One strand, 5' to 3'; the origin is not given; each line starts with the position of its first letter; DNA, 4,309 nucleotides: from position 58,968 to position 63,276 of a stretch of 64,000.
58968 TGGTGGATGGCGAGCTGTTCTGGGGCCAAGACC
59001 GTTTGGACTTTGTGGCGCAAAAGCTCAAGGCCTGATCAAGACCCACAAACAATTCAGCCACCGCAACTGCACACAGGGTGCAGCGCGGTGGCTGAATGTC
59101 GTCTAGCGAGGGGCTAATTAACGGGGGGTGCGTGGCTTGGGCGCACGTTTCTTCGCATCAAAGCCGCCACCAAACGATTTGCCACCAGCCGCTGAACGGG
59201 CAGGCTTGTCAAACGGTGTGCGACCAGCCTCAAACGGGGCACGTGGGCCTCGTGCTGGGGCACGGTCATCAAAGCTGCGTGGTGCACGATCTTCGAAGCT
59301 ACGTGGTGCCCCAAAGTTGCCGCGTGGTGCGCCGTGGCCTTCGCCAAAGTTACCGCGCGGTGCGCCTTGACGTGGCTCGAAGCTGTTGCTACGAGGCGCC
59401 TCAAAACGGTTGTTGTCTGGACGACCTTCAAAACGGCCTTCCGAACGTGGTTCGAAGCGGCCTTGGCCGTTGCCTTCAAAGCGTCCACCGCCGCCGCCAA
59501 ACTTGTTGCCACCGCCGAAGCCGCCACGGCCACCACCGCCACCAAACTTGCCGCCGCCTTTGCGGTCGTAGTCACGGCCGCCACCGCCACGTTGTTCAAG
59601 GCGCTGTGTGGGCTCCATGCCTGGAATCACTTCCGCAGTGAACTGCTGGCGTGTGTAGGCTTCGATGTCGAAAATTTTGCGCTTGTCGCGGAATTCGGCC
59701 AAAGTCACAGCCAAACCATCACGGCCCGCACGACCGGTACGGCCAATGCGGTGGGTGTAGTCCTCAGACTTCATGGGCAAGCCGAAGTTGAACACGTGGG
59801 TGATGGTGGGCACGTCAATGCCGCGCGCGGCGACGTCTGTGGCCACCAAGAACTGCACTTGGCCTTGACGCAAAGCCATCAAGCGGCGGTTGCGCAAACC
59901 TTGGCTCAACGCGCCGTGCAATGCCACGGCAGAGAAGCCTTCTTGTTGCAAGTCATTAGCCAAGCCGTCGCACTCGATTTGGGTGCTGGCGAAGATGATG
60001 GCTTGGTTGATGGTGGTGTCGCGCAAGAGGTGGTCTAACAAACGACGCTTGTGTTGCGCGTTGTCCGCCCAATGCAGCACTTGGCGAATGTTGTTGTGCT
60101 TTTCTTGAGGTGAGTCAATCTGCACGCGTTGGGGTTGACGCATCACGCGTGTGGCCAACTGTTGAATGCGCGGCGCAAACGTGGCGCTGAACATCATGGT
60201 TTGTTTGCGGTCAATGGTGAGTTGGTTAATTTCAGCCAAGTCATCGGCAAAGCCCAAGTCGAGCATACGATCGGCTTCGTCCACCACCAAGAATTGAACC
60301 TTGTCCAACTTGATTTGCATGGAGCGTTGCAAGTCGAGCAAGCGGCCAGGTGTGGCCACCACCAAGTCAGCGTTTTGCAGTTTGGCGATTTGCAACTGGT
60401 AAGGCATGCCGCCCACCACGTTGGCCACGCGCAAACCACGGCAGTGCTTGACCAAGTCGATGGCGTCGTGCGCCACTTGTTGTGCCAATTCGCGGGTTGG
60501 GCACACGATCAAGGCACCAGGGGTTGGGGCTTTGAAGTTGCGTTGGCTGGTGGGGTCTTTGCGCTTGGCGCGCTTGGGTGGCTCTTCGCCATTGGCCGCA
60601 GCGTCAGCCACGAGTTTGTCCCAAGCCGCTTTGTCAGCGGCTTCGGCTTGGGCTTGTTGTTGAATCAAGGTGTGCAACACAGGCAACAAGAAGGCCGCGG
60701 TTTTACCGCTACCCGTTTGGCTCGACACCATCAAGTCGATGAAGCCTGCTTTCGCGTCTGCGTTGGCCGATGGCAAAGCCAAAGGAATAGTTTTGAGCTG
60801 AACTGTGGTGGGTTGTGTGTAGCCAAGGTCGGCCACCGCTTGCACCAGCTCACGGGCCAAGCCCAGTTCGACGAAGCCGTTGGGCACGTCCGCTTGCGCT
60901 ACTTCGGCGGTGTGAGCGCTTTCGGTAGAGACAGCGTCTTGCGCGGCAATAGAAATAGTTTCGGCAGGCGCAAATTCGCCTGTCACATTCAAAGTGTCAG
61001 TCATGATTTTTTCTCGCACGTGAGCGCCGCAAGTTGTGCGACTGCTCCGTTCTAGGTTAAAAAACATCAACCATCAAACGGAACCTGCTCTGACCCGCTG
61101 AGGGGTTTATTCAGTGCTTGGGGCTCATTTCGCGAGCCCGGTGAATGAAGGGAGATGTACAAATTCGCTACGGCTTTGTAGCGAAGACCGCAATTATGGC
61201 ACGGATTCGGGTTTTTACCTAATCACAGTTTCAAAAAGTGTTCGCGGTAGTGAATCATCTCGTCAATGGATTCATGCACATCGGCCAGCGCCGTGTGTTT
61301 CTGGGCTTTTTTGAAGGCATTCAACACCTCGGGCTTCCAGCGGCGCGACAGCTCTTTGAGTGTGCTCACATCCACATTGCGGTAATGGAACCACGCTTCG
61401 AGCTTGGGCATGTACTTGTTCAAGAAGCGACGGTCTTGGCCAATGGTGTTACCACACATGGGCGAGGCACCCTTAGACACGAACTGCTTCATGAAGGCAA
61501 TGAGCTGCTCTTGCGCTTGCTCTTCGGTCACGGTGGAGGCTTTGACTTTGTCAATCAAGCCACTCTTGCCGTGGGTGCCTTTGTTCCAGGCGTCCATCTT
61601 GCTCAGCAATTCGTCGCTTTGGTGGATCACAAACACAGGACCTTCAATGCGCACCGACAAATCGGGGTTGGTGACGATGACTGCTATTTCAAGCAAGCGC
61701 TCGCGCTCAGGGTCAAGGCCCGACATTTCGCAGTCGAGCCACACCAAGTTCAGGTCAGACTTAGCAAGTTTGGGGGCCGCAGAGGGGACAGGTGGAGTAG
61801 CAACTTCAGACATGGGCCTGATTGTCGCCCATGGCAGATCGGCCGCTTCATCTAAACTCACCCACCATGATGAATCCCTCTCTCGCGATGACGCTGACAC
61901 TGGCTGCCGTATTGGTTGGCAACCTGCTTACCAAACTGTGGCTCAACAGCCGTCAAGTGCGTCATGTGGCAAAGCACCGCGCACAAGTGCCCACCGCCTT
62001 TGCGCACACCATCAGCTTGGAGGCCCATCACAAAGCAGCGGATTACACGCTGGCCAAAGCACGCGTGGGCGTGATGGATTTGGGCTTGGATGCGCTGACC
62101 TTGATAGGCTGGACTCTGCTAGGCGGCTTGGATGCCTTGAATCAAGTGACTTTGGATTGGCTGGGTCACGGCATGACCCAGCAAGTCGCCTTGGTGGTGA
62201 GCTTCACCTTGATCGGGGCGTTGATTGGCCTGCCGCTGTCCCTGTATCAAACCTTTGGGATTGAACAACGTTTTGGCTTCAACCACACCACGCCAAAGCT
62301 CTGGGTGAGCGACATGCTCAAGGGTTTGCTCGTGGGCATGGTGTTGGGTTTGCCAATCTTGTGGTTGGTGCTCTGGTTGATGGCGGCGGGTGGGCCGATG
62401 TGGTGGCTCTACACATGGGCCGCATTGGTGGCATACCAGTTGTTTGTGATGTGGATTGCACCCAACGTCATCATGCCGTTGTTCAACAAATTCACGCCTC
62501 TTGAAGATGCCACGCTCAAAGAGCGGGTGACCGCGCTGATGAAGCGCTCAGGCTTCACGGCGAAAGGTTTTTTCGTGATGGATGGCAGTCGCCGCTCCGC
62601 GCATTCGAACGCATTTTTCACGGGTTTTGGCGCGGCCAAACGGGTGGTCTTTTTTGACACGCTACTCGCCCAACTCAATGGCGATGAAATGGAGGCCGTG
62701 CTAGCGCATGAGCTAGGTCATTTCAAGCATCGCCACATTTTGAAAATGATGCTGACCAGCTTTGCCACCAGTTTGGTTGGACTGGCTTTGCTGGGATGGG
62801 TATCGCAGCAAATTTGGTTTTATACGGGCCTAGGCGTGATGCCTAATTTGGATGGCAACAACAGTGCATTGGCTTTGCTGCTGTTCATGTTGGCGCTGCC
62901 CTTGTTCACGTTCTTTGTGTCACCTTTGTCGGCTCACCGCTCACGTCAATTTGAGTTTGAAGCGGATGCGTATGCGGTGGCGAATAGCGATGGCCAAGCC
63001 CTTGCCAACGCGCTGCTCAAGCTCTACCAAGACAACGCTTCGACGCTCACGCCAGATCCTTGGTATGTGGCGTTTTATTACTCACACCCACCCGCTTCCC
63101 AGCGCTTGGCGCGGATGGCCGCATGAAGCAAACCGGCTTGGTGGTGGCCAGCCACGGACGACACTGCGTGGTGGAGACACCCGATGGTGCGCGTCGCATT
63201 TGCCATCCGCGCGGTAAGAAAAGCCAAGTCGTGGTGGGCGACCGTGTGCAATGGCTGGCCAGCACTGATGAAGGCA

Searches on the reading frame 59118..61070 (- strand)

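Call 87: search_protein_families(library=ncbifam, max_evalue=1e-15, proteins=[window:59118-61070:-])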
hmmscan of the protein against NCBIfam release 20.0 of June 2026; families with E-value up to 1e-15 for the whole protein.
window:59118-61070:- (650 aa): 13 families
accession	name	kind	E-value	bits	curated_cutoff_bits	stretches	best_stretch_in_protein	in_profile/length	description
NF053636.1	DDHlcsCsdAPsy1082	equivalog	6e-118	394.6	890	1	186-588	77-478/512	DEAD/DEAH box helicase CsdA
NF008394.0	PRK11192.1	equivalog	2.4e-104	349.6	507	1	183-492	75-385/441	ATP-dependent RNA helicase SrmB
NF008744.0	PRK11776.1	equivalog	1.4e-98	330.5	524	1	184-489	73-377/460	ATP-dependent RNA helicase DbpA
NF053631.1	RNA_helic_CshA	equivalog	1.7e-96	323.8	646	1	183-487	67-370/434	degradosome RNA helicase CshA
NF053710.1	RNA_heli_RhlE2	exception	1.4e-91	307.8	925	1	177-488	73-383/635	RNA helicase RhlE2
NF007882.0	PRK10590.1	equivalog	1.6e-91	307.6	743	1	185-536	77-426/456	ATP-dependent RNA helicase RhlE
NF053711.1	RNA_heli_RhlE1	exception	1.8e-89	300.5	750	1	186-498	77-388/434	RNA helicase RhlE1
NF003419.0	PRK04837.1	equivalog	3.5e-81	273.1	588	1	178-476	79-378/424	ATP-dependent RNA helicase RhlB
NF002340.1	PRK01297.1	equivalog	1.3e-80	271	564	1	172-471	66-366/372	ATP-dependent RNA helicase RhlB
NF008642.0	PRK11634.1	equivalog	4.4e-76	256.6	989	1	183-473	74-364/628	DEAD/DEAH family ATP-dependent RNA helicase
NF003390.0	PRK04537.1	equivalog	5.8e-63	213.8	732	1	180-490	81-398/572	ATP-dependent RNA helicase RhlB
TIGR01389.1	recQ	equivalog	1e-18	67.2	640.2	1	233-456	103-326/591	DNA helicase RecQ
TIGR00614.1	recQ_fam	subfamily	1.4e-17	63.7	219.8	1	234-462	102-334/470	RecQ family ATP-dependent DNA helicase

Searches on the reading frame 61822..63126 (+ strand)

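Call 87: search_protein_families(library=ncbifam, max_evalue=1e-15, proteins=[window:61822-63126:+])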
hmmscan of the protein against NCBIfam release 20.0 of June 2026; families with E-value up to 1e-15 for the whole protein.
window:61822-63126:+ (434 aa): 2 families
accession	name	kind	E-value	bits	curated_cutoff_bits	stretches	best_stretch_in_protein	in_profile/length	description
NF002669.0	PRK02391.1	equivalog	1.5e-16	60.4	341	1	180-401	27-239/298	zinc metalloprotease HtpX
NF003425.0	PRK04897.1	equivalog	7.3e-16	58.2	355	0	260-430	106-279/298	zinc metalloprotease HtpX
